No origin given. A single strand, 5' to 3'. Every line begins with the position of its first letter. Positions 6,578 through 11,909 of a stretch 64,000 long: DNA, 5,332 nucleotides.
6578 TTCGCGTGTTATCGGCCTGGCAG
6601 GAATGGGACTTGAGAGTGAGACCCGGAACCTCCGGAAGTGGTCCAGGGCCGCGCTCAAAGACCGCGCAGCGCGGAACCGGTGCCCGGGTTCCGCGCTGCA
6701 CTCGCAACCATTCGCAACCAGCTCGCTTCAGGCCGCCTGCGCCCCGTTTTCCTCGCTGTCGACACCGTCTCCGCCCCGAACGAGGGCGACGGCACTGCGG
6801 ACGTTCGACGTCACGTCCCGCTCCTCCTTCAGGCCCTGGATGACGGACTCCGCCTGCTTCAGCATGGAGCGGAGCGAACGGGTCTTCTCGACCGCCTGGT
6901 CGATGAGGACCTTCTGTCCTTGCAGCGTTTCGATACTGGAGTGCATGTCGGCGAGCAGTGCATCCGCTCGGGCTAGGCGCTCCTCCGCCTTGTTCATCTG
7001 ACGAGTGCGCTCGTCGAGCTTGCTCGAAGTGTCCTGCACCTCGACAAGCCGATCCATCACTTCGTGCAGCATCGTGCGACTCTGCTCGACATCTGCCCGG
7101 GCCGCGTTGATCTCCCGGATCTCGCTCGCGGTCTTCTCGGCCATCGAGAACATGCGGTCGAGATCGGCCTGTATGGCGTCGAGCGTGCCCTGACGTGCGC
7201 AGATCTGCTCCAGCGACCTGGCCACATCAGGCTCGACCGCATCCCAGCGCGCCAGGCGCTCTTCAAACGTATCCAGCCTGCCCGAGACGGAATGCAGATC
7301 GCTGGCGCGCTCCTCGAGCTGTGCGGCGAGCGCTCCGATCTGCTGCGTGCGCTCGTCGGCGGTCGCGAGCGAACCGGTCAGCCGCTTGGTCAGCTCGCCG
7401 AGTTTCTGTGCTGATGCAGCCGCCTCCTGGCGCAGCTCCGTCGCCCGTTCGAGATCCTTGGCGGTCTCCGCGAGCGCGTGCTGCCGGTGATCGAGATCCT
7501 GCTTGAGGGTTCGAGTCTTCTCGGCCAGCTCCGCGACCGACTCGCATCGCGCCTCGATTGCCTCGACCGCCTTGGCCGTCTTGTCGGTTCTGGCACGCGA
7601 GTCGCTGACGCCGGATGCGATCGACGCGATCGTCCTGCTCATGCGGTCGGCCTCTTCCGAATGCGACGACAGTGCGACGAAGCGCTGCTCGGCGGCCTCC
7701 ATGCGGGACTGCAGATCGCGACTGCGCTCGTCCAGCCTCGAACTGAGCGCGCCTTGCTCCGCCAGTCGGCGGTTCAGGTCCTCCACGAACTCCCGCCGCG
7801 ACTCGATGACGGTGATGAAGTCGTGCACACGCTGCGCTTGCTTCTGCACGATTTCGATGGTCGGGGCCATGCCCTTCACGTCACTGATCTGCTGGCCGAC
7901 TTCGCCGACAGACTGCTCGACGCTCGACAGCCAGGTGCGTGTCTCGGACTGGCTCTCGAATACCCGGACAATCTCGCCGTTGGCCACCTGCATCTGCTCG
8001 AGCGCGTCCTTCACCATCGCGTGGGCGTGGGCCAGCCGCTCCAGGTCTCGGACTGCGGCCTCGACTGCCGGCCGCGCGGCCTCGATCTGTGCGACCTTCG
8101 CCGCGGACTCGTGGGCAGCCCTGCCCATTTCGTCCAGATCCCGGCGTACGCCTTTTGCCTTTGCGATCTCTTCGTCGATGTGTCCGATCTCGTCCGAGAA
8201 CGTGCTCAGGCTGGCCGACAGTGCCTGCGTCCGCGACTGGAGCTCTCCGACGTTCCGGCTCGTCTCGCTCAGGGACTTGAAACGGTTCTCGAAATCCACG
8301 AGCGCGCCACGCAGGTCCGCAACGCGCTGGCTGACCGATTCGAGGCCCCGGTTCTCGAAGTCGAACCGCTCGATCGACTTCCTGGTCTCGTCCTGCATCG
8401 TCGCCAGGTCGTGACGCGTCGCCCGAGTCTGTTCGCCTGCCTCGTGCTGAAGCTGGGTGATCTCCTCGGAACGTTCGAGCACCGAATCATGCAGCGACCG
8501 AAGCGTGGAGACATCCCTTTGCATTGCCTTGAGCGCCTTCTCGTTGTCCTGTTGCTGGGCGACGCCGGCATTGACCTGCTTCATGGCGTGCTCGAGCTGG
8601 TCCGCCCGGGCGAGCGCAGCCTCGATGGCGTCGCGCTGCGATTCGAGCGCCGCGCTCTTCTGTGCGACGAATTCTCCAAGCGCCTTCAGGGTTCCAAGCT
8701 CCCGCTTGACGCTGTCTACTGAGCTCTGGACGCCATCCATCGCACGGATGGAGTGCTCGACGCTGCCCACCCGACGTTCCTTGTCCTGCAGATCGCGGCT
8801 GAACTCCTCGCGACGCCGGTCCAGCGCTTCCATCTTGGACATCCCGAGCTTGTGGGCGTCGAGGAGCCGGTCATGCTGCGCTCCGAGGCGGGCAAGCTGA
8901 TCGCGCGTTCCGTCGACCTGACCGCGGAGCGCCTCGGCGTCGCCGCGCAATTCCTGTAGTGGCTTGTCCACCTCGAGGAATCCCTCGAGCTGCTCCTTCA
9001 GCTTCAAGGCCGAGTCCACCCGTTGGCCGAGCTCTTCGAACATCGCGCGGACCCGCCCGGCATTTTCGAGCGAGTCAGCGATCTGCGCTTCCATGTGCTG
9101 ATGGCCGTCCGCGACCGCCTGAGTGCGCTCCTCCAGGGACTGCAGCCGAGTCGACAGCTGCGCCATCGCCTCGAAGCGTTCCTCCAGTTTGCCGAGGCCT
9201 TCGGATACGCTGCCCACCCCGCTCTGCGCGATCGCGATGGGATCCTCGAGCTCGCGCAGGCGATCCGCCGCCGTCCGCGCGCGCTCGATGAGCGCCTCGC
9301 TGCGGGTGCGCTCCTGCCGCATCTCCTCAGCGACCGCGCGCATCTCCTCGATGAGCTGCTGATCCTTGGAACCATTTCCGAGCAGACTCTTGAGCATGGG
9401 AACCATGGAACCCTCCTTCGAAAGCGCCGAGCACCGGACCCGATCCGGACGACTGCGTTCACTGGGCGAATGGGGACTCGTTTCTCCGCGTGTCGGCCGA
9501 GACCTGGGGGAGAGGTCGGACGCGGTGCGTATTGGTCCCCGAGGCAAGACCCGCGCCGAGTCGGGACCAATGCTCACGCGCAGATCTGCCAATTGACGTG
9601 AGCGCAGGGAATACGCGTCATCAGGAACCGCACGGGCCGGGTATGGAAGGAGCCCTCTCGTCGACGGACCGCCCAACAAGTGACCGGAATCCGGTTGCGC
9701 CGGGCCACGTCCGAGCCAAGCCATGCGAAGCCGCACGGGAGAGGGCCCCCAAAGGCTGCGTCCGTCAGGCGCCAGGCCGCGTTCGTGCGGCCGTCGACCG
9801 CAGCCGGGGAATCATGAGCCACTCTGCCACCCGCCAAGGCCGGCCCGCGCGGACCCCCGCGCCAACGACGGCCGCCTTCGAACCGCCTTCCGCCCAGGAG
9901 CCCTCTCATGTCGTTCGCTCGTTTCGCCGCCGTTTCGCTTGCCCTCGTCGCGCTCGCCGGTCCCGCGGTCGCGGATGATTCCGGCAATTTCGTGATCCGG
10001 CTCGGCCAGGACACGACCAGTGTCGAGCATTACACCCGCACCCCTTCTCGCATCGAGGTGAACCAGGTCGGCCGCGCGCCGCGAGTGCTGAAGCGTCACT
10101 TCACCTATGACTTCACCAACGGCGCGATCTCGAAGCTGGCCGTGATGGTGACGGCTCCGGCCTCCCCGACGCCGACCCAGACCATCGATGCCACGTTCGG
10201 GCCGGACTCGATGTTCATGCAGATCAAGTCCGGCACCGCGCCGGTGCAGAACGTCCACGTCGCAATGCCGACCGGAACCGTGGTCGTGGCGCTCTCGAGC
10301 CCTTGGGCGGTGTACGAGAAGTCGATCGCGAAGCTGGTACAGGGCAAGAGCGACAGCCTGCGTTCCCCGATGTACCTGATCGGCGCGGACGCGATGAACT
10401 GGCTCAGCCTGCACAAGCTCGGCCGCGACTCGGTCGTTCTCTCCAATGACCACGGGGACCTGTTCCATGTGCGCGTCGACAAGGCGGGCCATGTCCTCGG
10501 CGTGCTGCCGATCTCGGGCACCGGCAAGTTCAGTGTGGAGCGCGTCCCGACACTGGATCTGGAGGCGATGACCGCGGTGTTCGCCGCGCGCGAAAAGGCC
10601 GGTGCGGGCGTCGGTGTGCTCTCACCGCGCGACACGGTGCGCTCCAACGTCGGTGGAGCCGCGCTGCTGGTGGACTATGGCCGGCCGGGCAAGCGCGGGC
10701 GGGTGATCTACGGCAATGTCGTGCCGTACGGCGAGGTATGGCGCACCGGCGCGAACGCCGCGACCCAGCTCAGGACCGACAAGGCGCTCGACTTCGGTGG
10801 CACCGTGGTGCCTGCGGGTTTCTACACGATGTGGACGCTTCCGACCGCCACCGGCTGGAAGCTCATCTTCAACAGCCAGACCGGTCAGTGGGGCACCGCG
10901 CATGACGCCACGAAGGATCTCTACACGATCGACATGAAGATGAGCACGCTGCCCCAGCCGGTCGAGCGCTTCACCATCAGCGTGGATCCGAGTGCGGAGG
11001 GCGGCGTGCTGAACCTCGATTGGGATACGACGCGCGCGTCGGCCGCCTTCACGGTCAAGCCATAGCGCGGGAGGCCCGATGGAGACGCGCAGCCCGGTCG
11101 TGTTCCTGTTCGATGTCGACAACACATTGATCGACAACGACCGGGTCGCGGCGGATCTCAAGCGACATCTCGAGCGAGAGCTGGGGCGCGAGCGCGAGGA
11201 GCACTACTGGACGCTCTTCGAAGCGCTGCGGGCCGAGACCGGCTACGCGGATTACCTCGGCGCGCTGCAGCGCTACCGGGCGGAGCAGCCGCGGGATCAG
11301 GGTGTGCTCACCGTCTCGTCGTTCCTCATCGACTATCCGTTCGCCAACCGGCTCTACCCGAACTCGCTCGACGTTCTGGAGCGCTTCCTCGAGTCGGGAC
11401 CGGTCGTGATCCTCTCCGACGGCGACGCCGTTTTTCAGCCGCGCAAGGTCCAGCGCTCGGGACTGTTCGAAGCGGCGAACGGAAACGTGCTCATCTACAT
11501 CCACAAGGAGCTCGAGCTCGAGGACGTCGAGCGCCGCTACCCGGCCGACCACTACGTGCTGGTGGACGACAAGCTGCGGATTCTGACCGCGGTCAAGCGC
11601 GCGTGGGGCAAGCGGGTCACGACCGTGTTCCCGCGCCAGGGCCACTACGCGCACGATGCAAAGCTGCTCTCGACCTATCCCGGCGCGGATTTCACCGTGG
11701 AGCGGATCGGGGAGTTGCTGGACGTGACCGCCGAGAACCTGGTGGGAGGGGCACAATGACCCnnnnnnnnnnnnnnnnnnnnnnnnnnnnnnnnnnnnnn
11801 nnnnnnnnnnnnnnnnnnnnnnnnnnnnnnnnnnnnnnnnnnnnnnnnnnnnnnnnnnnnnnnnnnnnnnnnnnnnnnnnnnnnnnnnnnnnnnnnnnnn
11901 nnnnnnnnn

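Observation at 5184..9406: Giant all-coiled-coil protein (about 892 aa) paired with a 458-aa lipoprotein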

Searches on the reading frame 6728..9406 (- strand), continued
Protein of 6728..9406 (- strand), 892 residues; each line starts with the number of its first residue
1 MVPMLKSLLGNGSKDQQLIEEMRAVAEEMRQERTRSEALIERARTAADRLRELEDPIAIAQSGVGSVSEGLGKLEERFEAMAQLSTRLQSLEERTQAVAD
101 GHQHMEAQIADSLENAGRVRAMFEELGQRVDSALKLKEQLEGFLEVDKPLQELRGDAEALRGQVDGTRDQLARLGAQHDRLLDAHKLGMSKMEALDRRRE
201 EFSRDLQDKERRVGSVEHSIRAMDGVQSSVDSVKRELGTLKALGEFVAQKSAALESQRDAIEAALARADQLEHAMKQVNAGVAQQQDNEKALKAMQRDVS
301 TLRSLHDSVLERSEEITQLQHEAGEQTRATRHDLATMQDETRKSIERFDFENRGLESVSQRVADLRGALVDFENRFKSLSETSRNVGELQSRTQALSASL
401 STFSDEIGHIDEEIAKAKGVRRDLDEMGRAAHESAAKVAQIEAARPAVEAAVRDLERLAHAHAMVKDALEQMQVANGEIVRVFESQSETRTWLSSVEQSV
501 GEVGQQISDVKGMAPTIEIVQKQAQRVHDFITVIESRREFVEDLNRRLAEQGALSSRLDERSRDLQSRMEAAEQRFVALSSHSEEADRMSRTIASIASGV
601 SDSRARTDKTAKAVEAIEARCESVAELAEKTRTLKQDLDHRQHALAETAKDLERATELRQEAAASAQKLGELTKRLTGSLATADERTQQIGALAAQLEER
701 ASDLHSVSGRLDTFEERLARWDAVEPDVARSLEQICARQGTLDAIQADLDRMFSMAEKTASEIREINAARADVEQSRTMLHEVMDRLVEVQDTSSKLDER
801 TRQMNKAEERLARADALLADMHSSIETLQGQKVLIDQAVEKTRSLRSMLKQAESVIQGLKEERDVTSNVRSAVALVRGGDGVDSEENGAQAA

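Call 112: find_encoding_contigs(protein=P0323, flank=8000, max_places=1)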
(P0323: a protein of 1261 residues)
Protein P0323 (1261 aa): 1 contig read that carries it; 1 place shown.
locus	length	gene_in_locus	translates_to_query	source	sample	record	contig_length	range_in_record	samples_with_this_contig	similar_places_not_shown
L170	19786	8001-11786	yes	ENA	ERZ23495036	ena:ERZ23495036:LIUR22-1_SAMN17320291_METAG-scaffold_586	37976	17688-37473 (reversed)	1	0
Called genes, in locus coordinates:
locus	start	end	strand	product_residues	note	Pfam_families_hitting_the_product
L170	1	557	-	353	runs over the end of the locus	?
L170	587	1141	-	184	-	-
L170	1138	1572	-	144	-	PF13429:TPR_15 (faint), PF23914:TPR_CcmH_CycH (faint), PF24575:TPR_Slam (faint), PF13424:TPR_12, PF13432:TPR_16, PF13181:TPR_8 (weak), PF00515:TPR_1 (weak), PF14559:TPR_19 (weak), +7 more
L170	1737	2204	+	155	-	PF00156:Pribosyltran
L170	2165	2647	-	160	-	PF02830:V4R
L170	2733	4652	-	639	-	PF22745:Nlig-Ia, PF01653:DNA_ligase_aden, PF03120:OB_DNA_ligase, PF03119:DNA_ligase_ZBD (weak), PF14520:HHH_5 (faint), PF12826:HHH_2, PF00533:BRCT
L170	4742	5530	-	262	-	PF01590:GAF, PF13185:GAF_2, PF13492:GAF_3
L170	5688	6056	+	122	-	PF12732:YtxH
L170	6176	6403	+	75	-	-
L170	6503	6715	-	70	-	-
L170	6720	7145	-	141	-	PF01451:LMWPc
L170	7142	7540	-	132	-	PF00166:Cpn10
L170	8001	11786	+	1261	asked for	PF05531:NPV_P10 (faint), PF10046:BLOC1_2 (faint), PF24161:CCDC39 (faint), PF28544:Helical_needle (faint)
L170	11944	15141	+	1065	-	-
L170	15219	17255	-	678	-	PF26550:Tricorn_2nd (faint), PF07676:PD40 (weak), PF26549:Tricorn_N (weak), PF00930:DPPIV_N, PF26549:Tricorn_N, PF05448:AXE1 (faint), PF00326:Peptidase_S9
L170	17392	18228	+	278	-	PF04199:Cyclase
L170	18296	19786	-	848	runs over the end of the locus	PF12704:MacB_PCD, PF02687:FtsX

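Call 113: find_encoding_contigs(protein=P0298, flank=8000, max_places=1)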
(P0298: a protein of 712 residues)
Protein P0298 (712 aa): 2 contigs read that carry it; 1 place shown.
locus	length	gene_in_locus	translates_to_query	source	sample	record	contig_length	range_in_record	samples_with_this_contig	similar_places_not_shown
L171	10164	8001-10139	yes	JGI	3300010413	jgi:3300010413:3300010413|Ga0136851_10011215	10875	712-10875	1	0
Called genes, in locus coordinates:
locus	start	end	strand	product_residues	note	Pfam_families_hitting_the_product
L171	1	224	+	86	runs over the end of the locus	-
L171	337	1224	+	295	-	-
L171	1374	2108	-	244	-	-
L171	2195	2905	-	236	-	PF04402:SIMPL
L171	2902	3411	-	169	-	PF00583:Acetyltransf_1, PF13673:Acetyltransf_10, PF13508:Acetyltransf_7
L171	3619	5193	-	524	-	PF00171:Aldedh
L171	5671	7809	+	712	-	-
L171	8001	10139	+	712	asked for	PF10046:BLOC1_2 (faint)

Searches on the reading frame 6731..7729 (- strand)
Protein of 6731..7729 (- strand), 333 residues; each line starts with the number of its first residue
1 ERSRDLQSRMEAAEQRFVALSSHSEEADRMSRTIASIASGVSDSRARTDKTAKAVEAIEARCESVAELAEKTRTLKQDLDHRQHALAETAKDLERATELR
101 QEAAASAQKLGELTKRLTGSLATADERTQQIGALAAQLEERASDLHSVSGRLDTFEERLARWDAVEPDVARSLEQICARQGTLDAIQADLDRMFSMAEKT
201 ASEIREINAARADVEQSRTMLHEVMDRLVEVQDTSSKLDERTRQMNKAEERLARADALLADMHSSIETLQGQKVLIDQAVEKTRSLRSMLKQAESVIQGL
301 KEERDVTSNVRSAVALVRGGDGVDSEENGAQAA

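Call 41: search_protein_families(library=ncbifam, proteins=[window:6731-7729:-], max_evalue=0.0001)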
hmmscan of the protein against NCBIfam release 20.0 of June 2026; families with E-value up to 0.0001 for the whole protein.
seq(333 aa): 11 families
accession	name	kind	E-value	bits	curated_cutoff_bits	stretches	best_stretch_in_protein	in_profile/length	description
NF047515.1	SpiroCoCo_C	equivalog_domain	1.2e-14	54.2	125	1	25-270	4-231/313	SpiroCoCo family coiled-coil protein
NF045487.1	ASRP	equivalog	5.7e-09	35.1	300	1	64-207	126-268/593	archaea-specific SMC-related protein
NF003034.1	PRK03918.1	equivalog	1.9e-08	32.8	700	1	8-288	193-497/878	DNA double-strand break repair ATPase Rad50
NF041034.1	Rad50_Sulf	equivalog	1.1e-07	30.1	1000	0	156-303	173-316/872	DNA double-strand break repair ATPase Rad50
TIGR02168.1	SMC_prok_B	equivalog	6.2e-07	27.5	567.35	1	3-191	828-1015/1181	chromosome segregation protein SMC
TIGR02169.1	SMC_prok_A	equivalog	9e-06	23.6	729.4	1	21-274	241-494/1165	chromosome segregation protein SMC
NF041035.1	Rad50_Halo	equivalog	1.6e-05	23.5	1000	0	19-174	280-436/883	DNA double-strand break repair ATPase Rad50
NF047516.1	LA_3659_fam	equivalog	2.1e-05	24.2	36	0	64-161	41-131/221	LA_3659 family protein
NF047514.1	SpiroCoCo_N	equivalog_domain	2.1e-05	24.2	75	0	64-161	41-131/221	SpiroCoCo family coiled-coil protein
NF002572.0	PRK02224.1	equivalog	2.9e-05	22.5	1087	0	7-174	561-721/888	DNA double-strand break repair ATPase Rad50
TIGR04211.1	SH3_and_anchor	equivalog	3.9e-05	23.4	65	0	93-193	58-158/198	TIGR04211 family SH3 domain-containing protein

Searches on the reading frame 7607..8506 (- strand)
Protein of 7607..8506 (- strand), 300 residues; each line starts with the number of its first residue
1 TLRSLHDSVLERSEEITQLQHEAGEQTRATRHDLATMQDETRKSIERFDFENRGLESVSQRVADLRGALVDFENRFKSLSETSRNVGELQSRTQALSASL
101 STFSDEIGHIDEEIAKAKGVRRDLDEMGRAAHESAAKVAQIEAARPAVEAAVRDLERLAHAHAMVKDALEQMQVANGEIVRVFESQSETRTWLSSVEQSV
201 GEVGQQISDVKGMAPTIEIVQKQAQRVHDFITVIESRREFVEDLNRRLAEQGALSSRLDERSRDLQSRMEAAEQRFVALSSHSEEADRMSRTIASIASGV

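Call 41: search_protein_families(library=ncbifam, proteins=[window:7607-8506:-], max_evalue=0.0001)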
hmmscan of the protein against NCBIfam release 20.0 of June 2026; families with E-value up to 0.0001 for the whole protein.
seq(300 aa): 11 families
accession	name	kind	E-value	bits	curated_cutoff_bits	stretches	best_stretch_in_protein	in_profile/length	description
NF047515.1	SpiroCoCo_C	equivalog_domain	3e-12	46.3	125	2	136-289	49-192/313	SpiroCoCo family coiled-coil protein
NF003034.1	PRK03918.1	equivalog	2.9e-11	42.1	700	1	74-289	197-413/878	DNA double-strand break repair ATPase Rad50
NF045487.1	ASRP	equivalog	1.1e-07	30.9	300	1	6-145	330-469/593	archaea-specific SMC-related protein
NF041034.1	Rad50_Sulf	equivalog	8.5e-07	27.2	1000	0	9-122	186-297/872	DNA double-strand break repair ATPase Rad50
NF047516.1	LA_3659_fam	equivalog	9.1e-07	28.7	36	0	6-116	74-185/221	LA_3659 family protein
NF047514.1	SpiroCoCo_N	equivalog_domain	9.1e-07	28.7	75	0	6-116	74-185/221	SpiroCoCo family coiled-coil protein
TIGR02169.1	SMC_prok_A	equivalog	1.7e-06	26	729.4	1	75-287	694-910/1165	chromosome segregation protein SMC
TIGR02168.1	SMC_prok_B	equivalog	3.8e-06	24.9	567.35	1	11-198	337-529/1181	chromosome segregation protein SMC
TIGR04211.1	SH3_and_anchor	equivalog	6.7e-06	25.8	65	0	55-144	68-154/198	TIGR04211 family SH3 domain-containing protein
NF002572.0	PRK02224.1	equivalog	1.5e-05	23.5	1087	1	17-290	271-522/888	DNA double-strand break repair ATPase Rad50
NF041035.1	Rad50_Halo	equivalog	3.1e-05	22.6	1000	1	55-293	487-724/883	DNA double-strand break repair ATPase Rad50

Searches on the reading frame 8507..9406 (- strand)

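Call 41: search_protein_families(library=ncbifam, proteins=[window:8507-9406:-], max_evalue=0.0001)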
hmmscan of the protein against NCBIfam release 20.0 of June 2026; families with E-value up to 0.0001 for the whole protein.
seq(300 aa): 9 families
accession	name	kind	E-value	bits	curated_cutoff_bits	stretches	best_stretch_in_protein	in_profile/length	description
NF047515.1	SpiroCoCo_C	equivalog_domain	1.1e-11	44.5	125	2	19-192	85-258/313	SpiroCoCo family coiled-coil protein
NF003034.1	PRK03918.1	equivalog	1.3e-09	36.7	700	1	16-293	168-432/878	DNA double-strand break repair ATPase Rad50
TIGR02168.1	SMC_prok_B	equivalog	4.2e-09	34.7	567.35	1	19-295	231-506/1181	chromosome segregation protein SMC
NF045487.1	ASRP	equivalog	6.9e-08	31.6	300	0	153-290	329-470/593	archaea-specific SMC-related protein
NF002572.0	PRK02224.1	equivalog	1.2e-07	30.4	1087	1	14-181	534-700/888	DNA double-strand break repair ATPase Rad50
NF041034.1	Rad50_Sulf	equivalog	5e-07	28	1000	1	15-235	203-423/872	DNA double-strand break repair ATPase Rad50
TIGR02169.1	SMC_prok_A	equivalog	2.9e-06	25.3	729.4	1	14-294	672-939/1165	chromosome segregation protein SMC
NF041035.1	Rad50_Halo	equivalog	7.4e-06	24.6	1000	1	16-183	536-702/883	DNA double-strand break repair ATPase Rad50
NF002244.0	PRK01156.1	equivalog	9.4e-05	20.7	847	0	191-293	581-687/895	DNA double-strand break repair ATPase Rad50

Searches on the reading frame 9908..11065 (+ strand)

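Call 8: search_protein_families(library=pfam, proteins=[window:9908-11065:+], max_evalue=0.001)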
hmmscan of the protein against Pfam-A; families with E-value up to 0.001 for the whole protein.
window:9908-11065:+ (385 aa): 1 family
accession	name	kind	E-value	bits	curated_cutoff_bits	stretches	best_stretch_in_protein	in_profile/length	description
PF11138.13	DUF2911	-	7.1e-45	152.8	27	1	239-379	1-143/145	Protein of unknown function (DUF2911)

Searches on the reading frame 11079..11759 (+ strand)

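Call 8: search_protein_families(library=pfam, proteins=[window:11079-11759:+], max_evalue=0.001)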
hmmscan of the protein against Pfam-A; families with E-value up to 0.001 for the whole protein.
window:11079-11759:+ (226 aa): 1 family
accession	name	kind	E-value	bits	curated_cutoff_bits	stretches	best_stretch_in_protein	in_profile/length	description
PF00702.32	Hydrolase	-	4e-07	31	26.4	1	8-141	3-148/191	haloacid dehalogenase-like hydrolase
